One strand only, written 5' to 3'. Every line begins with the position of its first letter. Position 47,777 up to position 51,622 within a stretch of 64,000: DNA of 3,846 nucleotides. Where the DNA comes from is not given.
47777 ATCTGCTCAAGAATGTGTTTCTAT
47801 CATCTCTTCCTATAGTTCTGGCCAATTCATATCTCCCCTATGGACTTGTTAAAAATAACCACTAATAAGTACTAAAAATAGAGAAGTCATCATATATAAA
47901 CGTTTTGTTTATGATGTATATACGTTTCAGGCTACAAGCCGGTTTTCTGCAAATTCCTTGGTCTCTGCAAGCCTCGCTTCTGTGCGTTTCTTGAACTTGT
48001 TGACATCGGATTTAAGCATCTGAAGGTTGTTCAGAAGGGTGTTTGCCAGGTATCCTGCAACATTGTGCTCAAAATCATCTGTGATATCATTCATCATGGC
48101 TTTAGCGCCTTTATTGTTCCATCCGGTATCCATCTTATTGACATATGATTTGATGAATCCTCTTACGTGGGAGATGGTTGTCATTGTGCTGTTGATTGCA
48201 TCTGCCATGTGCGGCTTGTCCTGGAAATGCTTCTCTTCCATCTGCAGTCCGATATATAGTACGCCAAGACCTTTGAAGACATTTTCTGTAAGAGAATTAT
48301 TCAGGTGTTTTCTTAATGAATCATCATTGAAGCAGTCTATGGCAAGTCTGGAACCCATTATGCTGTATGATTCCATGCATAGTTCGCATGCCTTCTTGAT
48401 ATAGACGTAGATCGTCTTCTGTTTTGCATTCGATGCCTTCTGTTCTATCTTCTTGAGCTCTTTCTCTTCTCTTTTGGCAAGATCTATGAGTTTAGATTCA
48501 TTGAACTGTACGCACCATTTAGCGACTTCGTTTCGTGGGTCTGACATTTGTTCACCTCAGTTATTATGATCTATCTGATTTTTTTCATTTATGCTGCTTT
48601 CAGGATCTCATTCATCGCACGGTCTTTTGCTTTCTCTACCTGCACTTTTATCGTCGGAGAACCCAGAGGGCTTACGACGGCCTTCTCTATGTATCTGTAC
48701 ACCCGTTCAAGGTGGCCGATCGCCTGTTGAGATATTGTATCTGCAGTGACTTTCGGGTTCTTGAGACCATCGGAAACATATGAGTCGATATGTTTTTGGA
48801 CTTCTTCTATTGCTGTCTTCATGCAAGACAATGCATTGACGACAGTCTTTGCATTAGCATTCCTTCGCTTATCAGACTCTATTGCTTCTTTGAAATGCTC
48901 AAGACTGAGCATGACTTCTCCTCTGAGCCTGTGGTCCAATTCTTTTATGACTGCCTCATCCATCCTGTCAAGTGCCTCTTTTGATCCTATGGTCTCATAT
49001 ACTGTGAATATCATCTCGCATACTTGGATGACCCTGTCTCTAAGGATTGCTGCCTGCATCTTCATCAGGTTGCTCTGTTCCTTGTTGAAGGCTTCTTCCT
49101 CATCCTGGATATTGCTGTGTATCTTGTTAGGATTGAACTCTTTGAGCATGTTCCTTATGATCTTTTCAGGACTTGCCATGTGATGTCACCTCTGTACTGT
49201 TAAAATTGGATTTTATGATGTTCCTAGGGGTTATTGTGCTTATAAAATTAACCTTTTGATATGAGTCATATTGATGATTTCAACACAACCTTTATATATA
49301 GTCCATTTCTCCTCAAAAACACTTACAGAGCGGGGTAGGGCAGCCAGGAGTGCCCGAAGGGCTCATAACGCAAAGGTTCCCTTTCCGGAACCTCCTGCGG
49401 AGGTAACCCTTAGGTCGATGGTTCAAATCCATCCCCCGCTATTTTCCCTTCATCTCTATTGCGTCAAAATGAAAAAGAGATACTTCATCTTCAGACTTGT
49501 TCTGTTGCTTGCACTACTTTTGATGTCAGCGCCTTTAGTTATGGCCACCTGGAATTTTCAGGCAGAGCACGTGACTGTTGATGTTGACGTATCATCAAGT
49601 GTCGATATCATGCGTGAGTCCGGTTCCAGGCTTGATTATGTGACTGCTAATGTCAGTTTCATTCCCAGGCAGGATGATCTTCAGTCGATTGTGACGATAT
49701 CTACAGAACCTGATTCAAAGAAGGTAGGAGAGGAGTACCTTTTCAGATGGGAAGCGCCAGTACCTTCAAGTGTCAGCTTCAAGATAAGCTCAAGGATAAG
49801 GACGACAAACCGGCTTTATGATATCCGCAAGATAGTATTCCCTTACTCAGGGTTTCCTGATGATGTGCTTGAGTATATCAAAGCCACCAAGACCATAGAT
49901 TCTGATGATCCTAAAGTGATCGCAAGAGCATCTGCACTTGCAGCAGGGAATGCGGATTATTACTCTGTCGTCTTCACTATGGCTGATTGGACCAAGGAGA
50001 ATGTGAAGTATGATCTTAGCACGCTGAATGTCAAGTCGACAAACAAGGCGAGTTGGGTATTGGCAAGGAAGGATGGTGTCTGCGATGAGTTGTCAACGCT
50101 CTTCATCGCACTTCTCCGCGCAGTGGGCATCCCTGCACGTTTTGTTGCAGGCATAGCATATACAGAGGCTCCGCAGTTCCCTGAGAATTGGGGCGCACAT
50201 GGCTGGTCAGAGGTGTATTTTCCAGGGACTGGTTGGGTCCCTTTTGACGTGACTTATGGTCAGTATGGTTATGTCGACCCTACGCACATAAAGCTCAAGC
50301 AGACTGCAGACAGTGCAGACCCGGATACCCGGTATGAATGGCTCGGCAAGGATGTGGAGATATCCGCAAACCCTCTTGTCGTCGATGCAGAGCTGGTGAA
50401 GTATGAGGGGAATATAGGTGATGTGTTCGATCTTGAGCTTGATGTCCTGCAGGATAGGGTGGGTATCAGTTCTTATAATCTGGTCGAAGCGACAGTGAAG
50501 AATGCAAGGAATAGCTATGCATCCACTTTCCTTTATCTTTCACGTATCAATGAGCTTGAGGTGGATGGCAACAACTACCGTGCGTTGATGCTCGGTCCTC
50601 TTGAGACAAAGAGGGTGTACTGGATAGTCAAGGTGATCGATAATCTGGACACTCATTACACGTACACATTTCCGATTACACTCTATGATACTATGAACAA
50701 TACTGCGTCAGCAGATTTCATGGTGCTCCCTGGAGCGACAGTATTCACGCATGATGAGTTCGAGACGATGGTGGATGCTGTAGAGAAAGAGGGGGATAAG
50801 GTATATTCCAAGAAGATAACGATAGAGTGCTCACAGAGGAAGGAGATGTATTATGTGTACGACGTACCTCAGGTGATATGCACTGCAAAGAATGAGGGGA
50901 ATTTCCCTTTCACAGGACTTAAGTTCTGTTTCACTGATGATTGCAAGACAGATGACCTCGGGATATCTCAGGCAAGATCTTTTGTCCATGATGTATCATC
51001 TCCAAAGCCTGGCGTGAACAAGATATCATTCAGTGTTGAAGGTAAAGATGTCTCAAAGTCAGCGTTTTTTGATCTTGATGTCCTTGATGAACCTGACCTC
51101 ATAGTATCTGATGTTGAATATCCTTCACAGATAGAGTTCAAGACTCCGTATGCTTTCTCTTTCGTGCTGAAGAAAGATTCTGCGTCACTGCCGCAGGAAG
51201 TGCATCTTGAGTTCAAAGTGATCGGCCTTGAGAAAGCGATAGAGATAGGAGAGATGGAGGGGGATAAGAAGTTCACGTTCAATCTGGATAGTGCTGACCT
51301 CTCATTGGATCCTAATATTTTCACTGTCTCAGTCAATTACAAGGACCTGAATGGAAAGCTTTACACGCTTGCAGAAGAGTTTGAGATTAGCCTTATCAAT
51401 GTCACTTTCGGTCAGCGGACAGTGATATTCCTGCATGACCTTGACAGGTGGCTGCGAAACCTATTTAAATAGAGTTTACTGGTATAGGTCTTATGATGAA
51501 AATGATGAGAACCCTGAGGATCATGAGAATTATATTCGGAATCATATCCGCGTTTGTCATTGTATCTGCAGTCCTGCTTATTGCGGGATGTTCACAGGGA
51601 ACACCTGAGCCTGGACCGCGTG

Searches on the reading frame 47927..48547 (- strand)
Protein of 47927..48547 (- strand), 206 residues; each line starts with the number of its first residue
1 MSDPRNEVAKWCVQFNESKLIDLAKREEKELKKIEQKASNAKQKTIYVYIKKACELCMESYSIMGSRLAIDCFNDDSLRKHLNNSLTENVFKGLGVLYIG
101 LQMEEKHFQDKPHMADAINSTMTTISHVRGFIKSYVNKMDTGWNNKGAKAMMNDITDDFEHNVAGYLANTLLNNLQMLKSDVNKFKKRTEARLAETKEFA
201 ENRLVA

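Call 45: search_protein_families(library=pfam, proteins=[window:47927-48547:-], max_evalue=0.001)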
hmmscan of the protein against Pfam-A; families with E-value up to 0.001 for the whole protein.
window:47927-48547:- (206 aa): 1 family
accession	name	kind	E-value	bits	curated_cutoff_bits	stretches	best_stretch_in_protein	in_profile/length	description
PF15704.10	Mt_ATP_synt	-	0.00023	21.5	27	1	114-202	72-162/188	Mitochondrial ATP synthase subunit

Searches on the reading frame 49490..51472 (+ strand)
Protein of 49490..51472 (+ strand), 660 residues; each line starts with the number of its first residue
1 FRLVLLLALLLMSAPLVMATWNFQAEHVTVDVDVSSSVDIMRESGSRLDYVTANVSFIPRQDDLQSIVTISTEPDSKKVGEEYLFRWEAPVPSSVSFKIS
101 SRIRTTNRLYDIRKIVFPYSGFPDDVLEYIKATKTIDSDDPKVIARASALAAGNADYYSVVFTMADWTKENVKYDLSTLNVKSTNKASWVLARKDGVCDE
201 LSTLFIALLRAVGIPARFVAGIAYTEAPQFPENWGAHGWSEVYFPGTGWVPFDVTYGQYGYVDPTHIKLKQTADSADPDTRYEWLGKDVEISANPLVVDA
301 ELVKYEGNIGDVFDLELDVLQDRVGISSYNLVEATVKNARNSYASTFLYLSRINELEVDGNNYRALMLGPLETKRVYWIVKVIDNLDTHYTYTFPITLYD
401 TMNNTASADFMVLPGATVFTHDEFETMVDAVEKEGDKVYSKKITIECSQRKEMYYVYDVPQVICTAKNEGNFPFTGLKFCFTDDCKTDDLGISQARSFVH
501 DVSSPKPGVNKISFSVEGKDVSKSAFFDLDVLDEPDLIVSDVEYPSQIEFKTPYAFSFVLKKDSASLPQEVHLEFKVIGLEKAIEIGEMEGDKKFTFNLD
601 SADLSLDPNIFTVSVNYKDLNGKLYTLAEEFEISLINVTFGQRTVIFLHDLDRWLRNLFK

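Call 46: search_protein_families(library=pfam, proteins=[window:49490-51472:+], max_evalue=0.001)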
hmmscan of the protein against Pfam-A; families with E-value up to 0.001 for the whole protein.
window:49490-51472:+ (660 aa): 2 families
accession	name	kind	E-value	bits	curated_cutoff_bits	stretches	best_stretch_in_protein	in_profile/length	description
PF01841.26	Transglut_core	-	3.5e-26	92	23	1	148-253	5-107/108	Transglutaminase-like superfamily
PF00797.23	Acetyltransf_2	-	0.00013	22.3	22.8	1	188-272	39-122/240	N-acetyltransferase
